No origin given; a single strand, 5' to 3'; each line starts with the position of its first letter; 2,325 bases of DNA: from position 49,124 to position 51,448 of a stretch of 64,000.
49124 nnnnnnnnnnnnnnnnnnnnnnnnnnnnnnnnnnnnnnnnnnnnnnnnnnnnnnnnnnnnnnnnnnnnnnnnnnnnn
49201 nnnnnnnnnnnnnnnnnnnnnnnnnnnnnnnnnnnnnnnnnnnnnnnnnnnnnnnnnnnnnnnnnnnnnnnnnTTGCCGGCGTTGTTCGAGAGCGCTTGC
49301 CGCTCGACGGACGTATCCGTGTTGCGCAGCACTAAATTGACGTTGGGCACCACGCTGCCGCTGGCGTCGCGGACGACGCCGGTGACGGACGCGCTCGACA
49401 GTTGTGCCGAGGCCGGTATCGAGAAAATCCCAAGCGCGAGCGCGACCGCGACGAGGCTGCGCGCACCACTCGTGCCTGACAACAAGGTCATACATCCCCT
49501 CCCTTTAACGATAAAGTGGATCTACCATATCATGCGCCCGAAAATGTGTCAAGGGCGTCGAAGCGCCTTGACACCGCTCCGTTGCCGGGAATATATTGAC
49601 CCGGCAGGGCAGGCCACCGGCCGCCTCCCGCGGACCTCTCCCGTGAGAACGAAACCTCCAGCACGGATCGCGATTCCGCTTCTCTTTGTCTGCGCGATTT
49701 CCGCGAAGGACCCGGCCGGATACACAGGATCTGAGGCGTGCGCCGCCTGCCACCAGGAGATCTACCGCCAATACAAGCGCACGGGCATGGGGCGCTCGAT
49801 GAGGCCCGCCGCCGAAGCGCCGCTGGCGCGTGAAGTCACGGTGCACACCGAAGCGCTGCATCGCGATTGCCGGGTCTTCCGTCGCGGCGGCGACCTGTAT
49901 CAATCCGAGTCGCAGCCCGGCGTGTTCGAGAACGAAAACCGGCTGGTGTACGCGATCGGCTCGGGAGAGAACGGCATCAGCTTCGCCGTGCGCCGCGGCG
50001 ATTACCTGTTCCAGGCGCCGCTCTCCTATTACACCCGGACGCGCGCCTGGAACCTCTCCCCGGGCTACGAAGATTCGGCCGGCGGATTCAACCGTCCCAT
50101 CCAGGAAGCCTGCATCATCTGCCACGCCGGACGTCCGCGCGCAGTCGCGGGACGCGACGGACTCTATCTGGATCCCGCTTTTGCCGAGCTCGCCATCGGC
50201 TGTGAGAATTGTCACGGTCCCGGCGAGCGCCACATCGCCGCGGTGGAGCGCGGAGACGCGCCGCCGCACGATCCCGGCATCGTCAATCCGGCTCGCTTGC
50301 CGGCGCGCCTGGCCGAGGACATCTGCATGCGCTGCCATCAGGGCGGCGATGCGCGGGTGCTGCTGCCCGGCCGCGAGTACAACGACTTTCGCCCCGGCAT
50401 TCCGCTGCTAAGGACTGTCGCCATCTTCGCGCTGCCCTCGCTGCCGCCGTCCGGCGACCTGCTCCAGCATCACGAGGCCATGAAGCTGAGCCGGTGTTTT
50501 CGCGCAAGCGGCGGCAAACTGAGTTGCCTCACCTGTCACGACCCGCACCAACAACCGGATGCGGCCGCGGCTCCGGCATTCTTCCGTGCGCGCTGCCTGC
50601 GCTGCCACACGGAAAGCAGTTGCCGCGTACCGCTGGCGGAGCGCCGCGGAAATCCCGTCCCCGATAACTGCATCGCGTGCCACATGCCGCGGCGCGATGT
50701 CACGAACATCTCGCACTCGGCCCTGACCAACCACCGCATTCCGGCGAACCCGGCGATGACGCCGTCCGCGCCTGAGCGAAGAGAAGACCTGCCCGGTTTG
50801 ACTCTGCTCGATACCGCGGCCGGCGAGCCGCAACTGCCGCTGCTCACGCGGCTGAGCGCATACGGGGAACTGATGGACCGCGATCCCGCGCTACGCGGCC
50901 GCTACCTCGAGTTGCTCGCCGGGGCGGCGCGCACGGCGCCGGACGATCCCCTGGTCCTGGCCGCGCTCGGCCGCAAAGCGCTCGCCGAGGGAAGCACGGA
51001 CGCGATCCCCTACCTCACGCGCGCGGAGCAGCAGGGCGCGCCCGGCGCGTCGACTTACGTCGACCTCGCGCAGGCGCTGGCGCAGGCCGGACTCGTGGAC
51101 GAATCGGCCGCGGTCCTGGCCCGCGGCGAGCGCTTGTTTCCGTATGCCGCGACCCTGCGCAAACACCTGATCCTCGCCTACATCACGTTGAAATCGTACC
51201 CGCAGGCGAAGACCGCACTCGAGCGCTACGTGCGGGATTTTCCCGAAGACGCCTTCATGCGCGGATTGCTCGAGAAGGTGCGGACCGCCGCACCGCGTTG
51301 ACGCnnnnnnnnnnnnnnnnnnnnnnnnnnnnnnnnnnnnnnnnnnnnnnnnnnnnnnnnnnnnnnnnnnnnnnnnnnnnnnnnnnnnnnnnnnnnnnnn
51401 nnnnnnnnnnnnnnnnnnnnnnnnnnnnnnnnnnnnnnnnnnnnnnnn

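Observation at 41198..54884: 13.7-kb super-locus: seleno-peroxiredoxin, three-fold reiterated FG-GAP/ASPIC-UnbV theme, TonB-dependent receptor, giant TPR protein and two multiheme cytochromes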

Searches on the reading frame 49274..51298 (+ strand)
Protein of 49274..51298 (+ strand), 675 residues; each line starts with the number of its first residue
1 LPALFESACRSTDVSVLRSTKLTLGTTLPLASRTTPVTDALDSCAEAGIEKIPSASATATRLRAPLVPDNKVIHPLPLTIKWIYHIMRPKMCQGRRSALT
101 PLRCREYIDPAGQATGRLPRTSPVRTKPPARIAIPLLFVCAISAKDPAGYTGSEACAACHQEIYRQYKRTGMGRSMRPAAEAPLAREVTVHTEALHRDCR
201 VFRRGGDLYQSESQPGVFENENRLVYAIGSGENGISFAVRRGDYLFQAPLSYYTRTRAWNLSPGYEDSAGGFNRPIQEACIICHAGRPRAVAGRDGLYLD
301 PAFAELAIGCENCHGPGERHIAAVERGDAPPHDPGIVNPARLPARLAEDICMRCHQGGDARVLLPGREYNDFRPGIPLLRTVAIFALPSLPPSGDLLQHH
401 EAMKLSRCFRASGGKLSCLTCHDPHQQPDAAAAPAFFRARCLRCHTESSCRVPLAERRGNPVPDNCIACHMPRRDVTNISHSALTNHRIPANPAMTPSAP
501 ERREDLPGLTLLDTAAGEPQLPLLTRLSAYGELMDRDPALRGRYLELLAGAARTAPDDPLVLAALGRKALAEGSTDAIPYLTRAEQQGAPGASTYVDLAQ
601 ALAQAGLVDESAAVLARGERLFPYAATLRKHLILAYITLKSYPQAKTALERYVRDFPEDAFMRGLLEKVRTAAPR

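Call 7: search_protein_families(library=pfam, proteins=[window:49274-51298:+], max_evalue=0.01)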
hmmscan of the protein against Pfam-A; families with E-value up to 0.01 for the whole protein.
window:49274-51298:+ (675 aa): 7 families
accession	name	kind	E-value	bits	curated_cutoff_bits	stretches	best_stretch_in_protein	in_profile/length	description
PF09699.15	Paired_CXXCH_1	-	2.7e-08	33.8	20.6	1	417-447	8-38/41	Doubled CXXCH motif (Paired_CXXCH_1)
PF13428.12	TPR_14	-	2.7e-06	27.9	23.5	0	595-632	4-41/44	Tetratricopeptide repeat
PF14559.12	TPR_19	-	1.4e-05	25.8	25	0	576-618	9-51/68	Tetratricopeptide repeat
PF22113.1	Mtrc-MtrF_II-IV_dom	-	3.1e-05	24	30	0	268-319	111-168/176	Outer membrane cytochrome MtrC/MtrF-like, domains II/IV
PF14522.11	Cytochrome_C7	-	3.8e-05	23.9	24.8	0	279-356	15-67/67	Cytochrome c7 and related cytochrome c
PF14537.11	Cytochrom_c3_2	-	0.00031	21.6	25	0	416-452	7-40/79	Cytochrome c3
PF13435.11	Cytochrome_C554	-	0.0036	18.6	20.8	0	277-315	48-84/84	Cytochrome c554 and c-prime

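Call 9: search_protein_families(library=ncbifam, proteins=[window:49274-51298:+], max_evalue=0.001)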
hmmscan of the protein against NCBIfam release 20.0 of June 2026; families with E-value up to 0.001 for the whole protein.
window:49274-51298:+ (675 aa): 5 families
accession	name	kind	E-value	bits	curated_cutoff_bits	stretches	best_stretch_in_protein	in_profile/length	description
NF041028.1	decahem_GSU2203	exception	2.5e-15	56.5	325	1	278-359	37-112/317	GSU2203 family decaheme c-type cytochrome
TIGR03508.1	decahem_SO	subfamily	2.1e-12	47.1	192.2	2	278-358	3-80/258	DmsE family decaheme c-type cytochrome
NF041198.1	UshA_like_PCGU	equivalog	3.2e-11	42.5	275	1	275-356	440-509/519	UshA-like (seleno)protein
NF007302.0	PRK09782.1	equivalog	4.9e-05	21.5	1223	1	536-662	559-682/990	phage receptor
NF040959.1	MamA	equivalog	0.00026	20.5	200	1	566-661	44-140/204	magnetosome protein MamA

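Call 27: search_solved_structures(query=window:49643-51298:+, max_evalue=1)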
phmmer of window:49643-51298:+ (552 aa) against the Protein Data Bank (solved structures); distinct sequences matched with E-value up to 1: 11.
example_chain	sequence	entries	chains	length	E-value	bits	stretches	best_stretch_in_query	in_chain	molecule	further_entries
6r2q_A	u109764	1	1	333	8.7e-08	34.4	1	147-355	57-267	Cystathionine beta-synthase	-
6i5b_A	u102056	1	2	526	1.4e-06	30.4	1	25-200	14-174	Uncharacterized protein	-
5ze8_A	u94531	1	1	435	0.042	15.7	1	21-50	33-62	cytochrome c552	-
3k9i_A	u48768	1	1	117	0.045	15.6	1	453-540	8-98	BH0479 protein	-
7rqf_A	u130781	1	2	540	0.18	13.6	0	389-493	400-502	TPR repeat-containing protein PA4667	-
8sxe_C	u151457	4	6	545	0.2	13.4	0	390-484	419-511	TPR repeat-containing protein PA4667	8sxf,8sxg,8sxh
2ozy_A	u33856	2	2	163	0.41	12.4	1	154-223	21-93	Cytochrome c-type protein nrfB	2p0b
1bvb_A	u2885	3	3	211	0.55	12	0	157-225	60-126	CYTOCHROME C-554 | CYTOCHROME C554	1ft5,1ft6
4m59_A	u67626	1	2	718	0.79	11.5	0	448-506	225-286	Chloroplast pentatricopeptide repeat protein 10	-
4m57_A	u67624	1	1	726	0.81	11.4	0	448-506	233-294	Chloroplast pentatricopeptide repeat protein 10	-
4oe1_A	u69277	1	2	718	0.91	11.3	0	448-506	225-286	Chloroplast pentatricopeptide repeat protein 10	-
